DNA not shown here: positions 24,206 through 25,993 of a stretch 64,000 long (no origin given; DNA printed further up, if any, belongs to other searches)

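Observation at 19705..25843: Reductase-less soluble diiron monooxygenase operon co-transcribed with a PAS histidine kinase, a CheY receiver and a receiver-GGDEF cyclase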

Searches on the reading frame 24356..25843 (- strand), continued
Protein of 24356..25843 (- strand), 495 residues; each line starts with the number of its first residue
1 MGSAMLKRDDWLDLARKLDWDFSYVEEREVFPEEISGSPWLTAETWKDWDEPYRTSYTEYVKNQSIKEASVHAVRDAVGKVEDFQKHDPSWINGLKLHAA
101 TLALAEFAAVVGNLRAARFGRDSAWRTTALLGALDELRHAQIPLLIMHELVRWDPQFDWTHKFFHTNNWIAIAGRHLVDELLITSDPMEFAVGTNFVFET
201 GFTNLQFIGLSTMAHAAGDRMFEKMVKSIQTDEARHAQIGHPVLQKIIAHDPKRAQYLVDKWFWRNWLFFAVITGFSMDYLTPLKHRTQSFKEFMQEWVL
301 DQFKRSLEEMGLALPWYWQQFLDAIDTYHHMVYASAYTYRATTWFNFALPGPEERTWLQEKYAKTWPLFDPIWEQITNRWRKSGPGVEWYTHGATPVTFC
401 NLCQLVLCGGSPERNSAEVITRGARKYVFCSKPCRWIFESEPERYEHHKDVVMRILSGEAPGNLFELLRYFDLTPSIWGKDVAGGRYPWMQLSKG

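Call 28: search_solved_structures(query=window:24356-25843:-, max_evalue=1e-10, show_alignments=1)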
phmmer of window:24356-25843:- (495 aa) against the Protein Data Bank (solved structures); distinct sequences matched with E-value up to 1e-10: 31.
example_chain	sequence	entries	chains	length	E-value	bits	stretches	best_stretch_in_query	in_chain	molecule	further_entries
1t0q_A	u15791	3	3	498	5.8e-119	401.4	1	4-490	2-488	toluene, o-xylene monooxygenase oxygenase subunit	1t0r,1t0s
3n1z_A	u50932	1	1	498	6e-119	401.4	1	4-490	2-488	Toluene o-xylene monooxygenase component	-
3n20_A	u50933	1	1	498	8.1e-119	400.9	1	4-490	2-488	Toluene o-xylene monooxygenase component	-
2inc_A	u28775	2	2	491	9.1e-119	400.8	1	4-490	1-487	Toluene, o-xylene monooxygenase oxygenase subunit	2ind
3n1x_A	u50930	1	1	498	9.3e-119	400.7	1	4-490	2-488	Toluene o-xylene monooxygenase component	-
3rne_A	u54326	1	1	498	1.2e-118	400.3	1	4-490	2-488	Toluene o-xylene monooxygenase component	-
3n1y_A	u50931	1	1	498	1.4e-118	400.1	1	4-490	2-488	Toluene o-xylene monooxygenase component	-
3dhg_A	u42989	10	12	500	2e-118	399.7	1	4-473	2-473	toluene 4-monooxygenase hydroxylase alpha subunit | Toluene-4-monooxygenase system protein A | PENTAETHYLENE GLYCOL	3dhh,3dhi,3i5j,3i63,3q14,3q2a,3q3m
5tds_A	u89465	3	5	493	2.4e-118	399.3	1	4-473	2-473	Toluene-4-monooxygenase system protein A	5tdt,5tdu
3rmk_A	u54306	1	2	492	3.6e-118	398.8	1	4-473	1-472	Toluene-4-monooxygenase system protein A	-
4p1b_A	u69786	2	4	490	3.8e-118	398.7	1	4-473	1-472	Toluene-4-monooxygenase system protein A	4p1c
2rdb_A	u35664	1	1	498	5.4e-118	398.2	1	4-490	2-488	Toluene, o-xylene monooxygenase oxygenase subunit;alpha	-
3ri7_A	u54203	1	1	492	5.5e-118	398.2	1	4-473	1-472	Toluene-4-monooxygenase system protein A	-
3rnc_A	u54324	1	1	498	5.5e-118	398.2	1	4-490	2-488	Toluene o-xylene monooxygenase component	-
3rnf_A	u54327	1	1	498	7.5e-118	397.7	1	4-490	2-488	Toluene o-xylene monooxygenase component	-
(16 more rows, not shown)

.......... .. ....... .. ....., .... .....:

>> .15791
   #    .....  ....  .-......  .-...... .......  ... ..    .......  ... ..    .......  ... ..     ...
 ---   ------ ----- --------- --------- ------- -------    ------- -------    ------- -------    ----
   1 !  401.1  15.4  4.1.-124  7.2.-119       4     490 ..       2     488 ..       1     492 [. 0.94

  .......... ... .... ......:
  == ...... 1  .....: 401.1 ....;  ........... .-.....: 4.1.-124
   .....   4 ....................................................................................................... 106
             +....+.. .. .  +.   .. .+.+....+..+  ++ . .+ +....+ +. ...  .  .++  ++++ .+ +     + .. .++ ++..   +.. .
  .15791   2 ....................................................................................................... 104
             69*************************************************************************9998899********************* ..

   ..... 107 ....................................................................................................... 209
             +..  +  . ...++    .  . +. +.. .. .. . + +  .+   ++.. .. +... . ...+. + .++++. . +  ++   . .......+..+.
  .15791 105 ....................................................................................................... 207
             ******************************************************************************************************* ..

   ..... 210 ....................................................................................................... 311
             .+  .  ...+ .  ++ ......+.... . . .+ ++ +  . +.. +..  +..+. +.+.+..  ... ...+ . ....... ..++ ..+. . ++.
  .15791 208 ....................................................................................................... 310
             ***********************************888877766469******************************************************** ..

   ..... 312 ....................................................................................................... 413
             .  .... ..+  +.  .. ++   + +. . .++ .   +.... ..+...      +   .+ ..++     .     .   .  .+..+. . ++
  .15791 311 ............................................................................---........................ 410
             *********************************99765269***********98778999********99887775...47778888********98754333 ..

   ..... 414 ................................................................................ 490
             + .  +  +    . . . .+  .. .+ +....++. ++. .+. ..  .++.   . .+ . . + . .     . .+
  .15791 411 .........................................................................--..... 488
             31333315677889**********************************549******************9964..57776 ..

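Call 38: search_protein_families(library=pfam, proteins=[L008:14463-16388:+, L013:14635-16599:+, L005:14763-16031:+, L029:14662-15807:+, L064:15249-16676:+, L004:13261-14820:+, L038:14948-17113:+, L046:14225-15487:+], max_evalue=0.0001)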
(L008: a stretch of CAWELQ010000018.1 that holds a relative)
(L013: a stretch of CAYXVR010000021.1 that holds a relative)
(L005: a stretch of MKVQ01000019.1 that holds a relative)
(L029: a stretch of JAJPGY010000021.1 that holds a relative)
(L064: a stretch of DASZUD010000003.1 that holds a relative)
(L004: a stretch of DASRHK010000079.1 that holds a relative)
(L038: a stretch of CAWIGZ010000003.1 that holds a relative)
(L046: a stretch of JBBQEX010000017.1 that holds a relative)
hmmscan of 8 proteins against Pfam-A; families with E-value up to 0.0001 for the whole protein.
L008:14463-16388:+ (642 aa): 6 families
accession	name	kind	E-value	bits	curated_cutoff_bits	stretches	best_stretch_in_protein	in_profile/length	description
PF00072.30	Response_reg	-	7.7e-34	116.6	30.2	2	4-115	1-111/111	Response regulator receiver domain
PF02518.31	HATPase_c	-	2.4e-27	96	26.4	1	390-501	1-110/111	Histidine kinase-, DNA gyrase B-, and HSP90-like ATPase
PF08448.16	PAS_4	-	1.2e-12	48.4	23.1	1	139-251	2-109/110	PAS fold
PF00989.32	PAS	-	3e-12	47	22.6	1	136-246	5-112/113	PAS fold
PF00512.31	HisKA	-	2.9e-09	37.3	26.9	1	266-350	2-65/66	His Kinase A (phospho-acceptor) domain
PF13426.13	PAS_9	-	1.4e-06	28.9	27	1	144-247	3-101/103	PAS domain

L013:14635-16599:+ (655 aa): 8 families
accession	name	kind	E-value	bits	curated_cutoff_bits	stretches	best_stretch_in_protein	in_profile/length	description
PF00072.30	Response_reg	-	7.8e-40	135.9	30.2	2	19-129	1-110/111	Response regulator receiver domain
PF02518.31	HATPase_c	-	9.4e-26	90.9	26.4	1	400-510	1-110/111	Histidine kinase-, DNA gyrase B-, and HSP90-like ATPase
PF08448.16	PAS_4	-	2.4e-11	44.3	23.1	1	153-268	1-110/110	PAS fold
PF00989.32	PAS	-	4.2e-11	43.3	22.6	1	151-263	5-113/113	PAS fold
PF00512.31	HisKA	-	9.1e-06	26.1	26.9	1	282-359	2-65/66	His Kinase A (phospho-acceptor) domain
PF13426.13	PAS_9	-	2.2e-05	25.1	27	1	158-265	2-103/103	PAS domain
PF13188.13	PAS_8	-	2.3e-05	24.6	21.8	1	149-206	3-56/65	PAS domain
PF14501.12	HATPase_c_5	-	5.2e-05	23.5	22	1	403-495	4-90/102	GHKL domain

L005:14763-16031:+ (423 aa): 0 families

L029:14662-15807:+ (382 aa): 3 families
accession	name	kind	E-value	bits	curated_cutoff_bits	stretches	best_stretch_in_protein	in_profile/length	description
PF02518.31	HATPase_c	-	5e-30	104.6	26.4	1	261-370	2-110/111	Histidine kinase-, DNA gyrase B-, and HSP90-like ATPase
PF00072.30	Response_reg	-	5.2e-15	56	30.2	1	11-114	1-100/111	Response regulator receiver domain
PF00512.31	HisKA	-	1.2e-09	38.5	26.9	1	147-212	2-64/66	His Kinase A (phospho-acceptor) domain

L064:15249-16676:+ (476 aa): 2 families
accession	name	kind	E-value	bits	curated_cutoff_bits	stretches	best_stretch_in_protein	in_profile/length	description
PF00990.26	GGDEF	-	3.3e-37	128.2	23.8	1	308-462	1-160/161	Diguanylate cyclase, GGDEF domain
PF00072.30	Response_reg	-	5.6e-22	78.4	30.2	1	180-292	1-111/111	Response regulator receiver domain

L004:13261-14820:+ (520 aa): 3 families
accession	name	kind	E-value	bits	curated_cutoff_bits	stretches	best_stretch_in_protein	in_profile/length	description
PF00072.30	Response_reg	-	9.8e-30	103.4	30.2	2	399-510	1-110/111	Response regulator receiver domain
PF02518.31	HATPase_c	-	2e-24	86.6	26.4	1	267-378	2-110/111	Histidine kinase-, DNA gyrase B-, and HSP90-like ATPase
PF00512.31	HisKA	-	2.2e-11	44.1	26.9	1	153-225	3-65/66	His Kinase A (phospho-acceptor) domain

L038:14948-17113:+ (722 aa): 0 families

L046:14225-15487:+ (421 aa): 3 families
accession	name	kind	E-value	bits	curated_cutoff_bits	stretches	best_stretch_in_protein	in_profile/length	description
PF00069.31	Pkinase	-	1.5e-42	146.2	31.7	1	10-268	1-255/263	Protein kinase domain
PF07714.23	PK_Tyr_Ser-Thr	-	6.3e-23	81.8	23.1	1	12-265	3-249/258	Protein tyrosine and serine/threonine kinase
PF06293.20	Kdo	-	9.3e-05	22.4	21.3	0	83-163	91-170/207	Lipopolysaccharide kinase (Kdo/WaaP) family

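Call 46: search_protein_families(library=pfam, proteins=[L026:7277-7909:-, L018:8120-9712:-, L018:11567-13531:+, L084:8640-9236:+, L029:5581-6930:+, L025:1604-2998:-], max_evalue=0.0001)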
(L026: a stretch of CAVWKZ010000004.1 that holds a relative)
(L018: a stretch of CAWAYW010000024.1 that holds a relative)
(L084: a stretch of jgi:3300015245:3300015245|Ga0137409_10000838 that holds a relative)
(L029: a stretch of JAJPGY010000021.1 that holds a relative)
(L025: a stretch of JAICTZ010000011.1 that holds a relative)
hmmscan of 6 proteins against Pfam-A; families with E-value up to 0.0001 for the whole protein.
L026:7277-7909:- (211 aa): 3 families
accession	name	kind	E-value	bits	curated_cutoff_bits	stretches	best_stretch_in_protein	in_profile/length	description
PF00072.30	Response_reg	-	9.5e-29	100.2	30.2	1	11-122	1-110/111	Response regulator receiver domain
PF00196.25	GerE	-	4e-17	62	23.5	1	148-201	2-55/57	Bacterial regulatory proteins, luxR family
PF04545.22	Sigma70_r4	-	9.3e-06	25.5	24.1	1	148-191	4-48/50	Sigma-70, region 4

L018:8120-9712:- (531 aa): 9 families
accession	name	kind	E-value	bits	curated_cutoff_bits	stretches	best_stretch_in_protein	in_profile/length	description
PF08448.16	PAS_4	-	1.5e-27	96.5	23.1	2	56-165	1-109/110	PAS fold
PF00989.32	PAS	-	2.8e-27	95.4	22.6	2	52-161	3-113/113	PAS fold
PF13426.13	PAS_9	-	4.2e-24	85.2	27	2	62-163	3-103/103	PAS domain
PF08447.18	PAS_3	-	4.5e-22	78.6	25.6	2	200-283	3-88/89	PAS fold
PF02518.31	HATPase_c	-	4.4e-17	63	26.4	1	414-507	4-110/111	Histidine kinase-, DNA gyrase B-, and HSP90-like ATPase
PF07730.19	HisKA_3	-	8.5e-16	58.7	24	1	302-367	1-66/68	Histidine kinase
PF13188.13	PAS_8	-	5.2e-13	48.8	21.8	1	51-108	2-59/65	PAS domain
PF13581.12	HATPase_c_2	-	7.2e-09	36.2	27.4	1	407-478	23-106/127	Histidine kinase-like ATPase domain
PF13589.12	HATPase_c_3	-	6.2e-05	23.5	25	0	419-465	6-52/137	Histidine kinase-, DNA gyrase B-, and HSP90-like ATPase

L018:11567-13531:+ (655 aa): 3 families
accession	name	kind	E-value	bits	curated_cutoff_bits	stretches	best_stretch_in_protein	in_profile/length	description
PF02332.24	Phenol_Hydrox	-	6.6e-64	216.1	24.4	1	365-583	1-229/230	Methane/Phenol/Alkene Hydroxylase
PF02406.22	MmoB_DmpM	-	7.4e-20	71.4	25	1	175-258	3-85/85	MmoB/DmpM family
PF00355.32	Rieske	-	1.9e-16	60.2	20.3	1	66-145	7-87/88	Rieske [2Fe-2S] domain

L084:8640-9236:+ (198 aa): 3 families
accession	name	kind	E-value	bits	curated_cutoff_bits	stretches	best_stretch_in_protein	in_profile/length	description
PF02406.22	MmoB_DmpM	-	3.2e-21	75.7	25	1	109-192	2-84/85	MmoB/DmpM family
PF00355.32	Rieske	-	2e-16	60.1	20.3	1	16-87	16-88/88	Rieske [2Fe-2S] domain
PF13806.12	Rieske_2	-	4.5e-05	23.8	27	1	20-96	20-102/104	Rieske-like [2Fe-2S] domain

L029:5581-6930:+ (450 aa): 4 families
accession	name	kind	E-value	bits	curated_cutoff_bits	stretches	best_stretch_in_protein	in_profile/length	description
PF00069.31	Pkinase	-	3.8e-50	171.2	31.7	1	171-435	1-259/263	Protein kinase domain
PF07714.23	PK_Tyr_Ser-Thr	-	1.5e-34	120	23.1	1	173-438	3-258/258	Protein tyrosine and serine/threonine kinase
PF00072.30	Response_reg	-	4e-28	98.2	30.2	1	22-132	1-111/111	Response regulator receiver domain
PF01636.29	APH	-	6.1e-05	23.3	23.2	0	286-322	166-199/239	Phosphotransferase enzyme family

L025:1604-2998:- (465 aa): 9 families
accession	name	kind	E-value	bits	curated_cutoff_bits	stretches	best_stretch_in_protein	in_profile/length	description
PF00158.32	Sigma54_activat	-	3.4e-64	216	20.2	1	145-307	5-167/168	Sigma-54 interaction domain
PF25601.1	AAA_lid_14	-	9.2e-21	73.9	27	1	313-383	1-71/87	AAA+ ATPase lid domain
PF14532.12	Sigma54_activ_2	-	6.6e-19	68.9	25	1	153-312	12-138/138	Sigma-54 interaction domain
PF02954.25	HTH_8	-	7.1e-14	51.7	22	1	420-457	4-42/42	Bacterial regulatory protein, Fis family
PF00498.31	FHA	-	8.8e-13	48.9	20.7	1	39-117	3-67/67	FHA domain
PF16697.10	Yop-YscD_cpl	-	1.7e-08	35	33.2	1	30-125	13-92/94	Inner membrane component of T3SS, cytoplasmic domain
PF07728.20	AAA_5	-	5.6e-06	26.9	22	1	165-283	2-123/139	AAA domain (dynein-related subfamily)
PF07724.20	AAA_2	-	3.5e-05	24.3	27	1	162-262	3-104/166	AAA domain (Cdc48 subfamily)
PF13384.12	HTH_23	-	9.5e-05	22.5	24.6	0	419-458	4-42/50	Homeodomain-like domain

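Call 73: find_encoding_contigs(protein=P0004, flank=8000, max_places=1)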
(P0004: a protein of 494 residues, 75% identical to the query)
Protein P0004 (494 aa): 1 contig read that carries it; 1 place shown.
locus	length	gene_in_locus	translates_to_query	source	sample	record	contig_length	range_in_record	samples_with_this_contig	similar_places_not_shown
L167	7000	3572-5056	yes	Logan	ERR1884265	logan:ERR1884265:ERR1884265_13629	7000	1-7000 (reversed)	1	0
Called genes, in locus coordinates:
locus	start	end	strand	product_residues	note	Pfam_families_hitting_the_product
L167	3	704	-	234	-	?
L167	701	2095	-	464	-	PF03109:ABC1 (faint), PF00069:Pkinase, PF07714:PK_Tyr_Ser-Thr, PF06271:RDD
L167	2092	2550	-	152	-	PF01152:Bac_globin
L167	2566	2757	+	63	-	-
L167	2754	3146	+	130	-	PF00072:Response_reg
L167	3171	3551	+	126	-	PF00072:Response_reg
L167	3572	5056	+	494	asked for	PF02332:Phenol_Hydrox, PF04945:YHS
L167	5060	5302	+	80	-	PF06234:TmoB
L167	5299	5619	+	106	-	PF00355:Rieske, PF13806:Rieske_2 (weak)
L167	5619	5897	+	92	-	PF02406:MmoB_DmpM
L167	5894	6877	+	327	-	PF02332:Phenol_Hydrox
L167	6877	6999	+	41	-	?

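Call 74: find_encoding_contigs(protein=P0010, flank=8000, max_places=1)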
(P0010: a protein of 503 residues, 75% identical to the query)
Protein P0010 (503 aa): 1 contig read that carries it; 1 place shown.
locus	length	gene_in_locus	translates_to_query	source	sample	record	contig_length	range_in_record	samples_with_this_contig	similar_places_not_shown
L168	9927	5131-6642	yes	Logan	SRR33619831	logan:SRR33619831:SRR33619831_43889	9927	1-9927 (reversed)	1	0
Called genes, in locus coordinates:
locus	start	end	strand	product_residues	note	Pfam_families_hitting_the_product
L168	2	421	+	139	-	?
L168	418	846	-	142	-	PF00072:Response_reg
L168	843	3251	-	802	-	PF05231:MASE1, PF03924:CHASE, PF00512:HisKA, PF02518:HATPase_c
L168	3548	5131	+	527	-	PF00989:PAS, PF08448:PAS_4, PF13188:PAS_8 (weak), PF13426:PAS_9 (faint), PF00989:PAS, PF08447:PAS_3, PF00512:HisKA, PF02518:HATPase_c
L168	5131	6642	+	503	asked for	PF02332:Phenol_Hydrox, PF04945:YHS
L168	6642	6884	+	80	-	PF06234:TmoB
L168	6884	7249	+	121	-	PF00355:Rieske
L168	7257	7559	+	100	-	PF02406:MmoB_DmpM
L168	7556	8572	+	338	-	PF02332:Phenol_Hydrox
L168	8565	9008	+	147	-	PF00072:Response_reg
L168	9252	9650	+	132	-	PF00072:Response_reg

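Call 76: search_protein_families(library=pfam, proteins=[L058:6513-9446:-, L070:13832-14926:+], max_evalue=0.0001)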
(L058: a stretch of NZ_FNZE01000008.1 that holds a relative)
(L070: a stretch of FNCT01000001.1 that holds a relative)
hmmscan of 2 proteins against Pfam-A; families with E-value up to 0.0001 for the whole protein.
L058:6513-9446:- (978 aa): 8 families
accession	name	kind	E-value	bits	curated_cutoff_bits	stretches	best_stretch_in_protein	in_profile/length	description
PF02518.31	HATPase_c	-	5.4e-52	175.4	26.4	2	294-405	2-110/111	Histidine kinase-, DNA gyrase B-, and HSP90-like ATPase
PF00512.31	HisKA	-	1.4e-27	95.9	26.9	2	182-248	2-66/66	His Kinase A (phospho-acceptor) domain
PF08448.16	PAS_4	-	1.7e-23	83.4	23.1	2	621-731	2-110/110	PAS fold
PF00072.30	Response_reg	-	1.3e-22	80.5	30.2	1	454-565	1-111/111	Response regulator receiver domain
PF13426.13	PAS_9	-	2.3e-20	73.2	27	1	626-728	3-103/103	PAS domain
PF00989.32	PAS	-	5.1e-13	49.5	22.6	1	615-714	2-101/113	PAS fold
PF08447.18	PAS_3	-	7.4e-13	49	25.6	1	637-715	2-81/89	PAS fold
PF13188.13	PAS_8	-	4.3e-10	39.6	21.8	1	615-669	2-56/65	PAS domain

L070:13832-14926:+ (364 aa): 3 families
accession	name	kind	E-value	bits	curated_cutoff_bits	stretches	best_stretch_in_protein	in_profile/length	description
PF00111.32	Fer2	-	1.9e-15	57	21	1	32-105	4-75/77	2Fe-2S iron-sulfur cluster binding domain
PF00970.30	FAD_binding_6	-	3.3e-14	53.4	21.1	1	134-221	5-96/99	Oxidoreductase FAD-binding domain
PF00175.26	NAD_binding_1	-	1.7e-13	51.6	22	1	235-344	2-108/109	Oxidoreductase NAD-binding domain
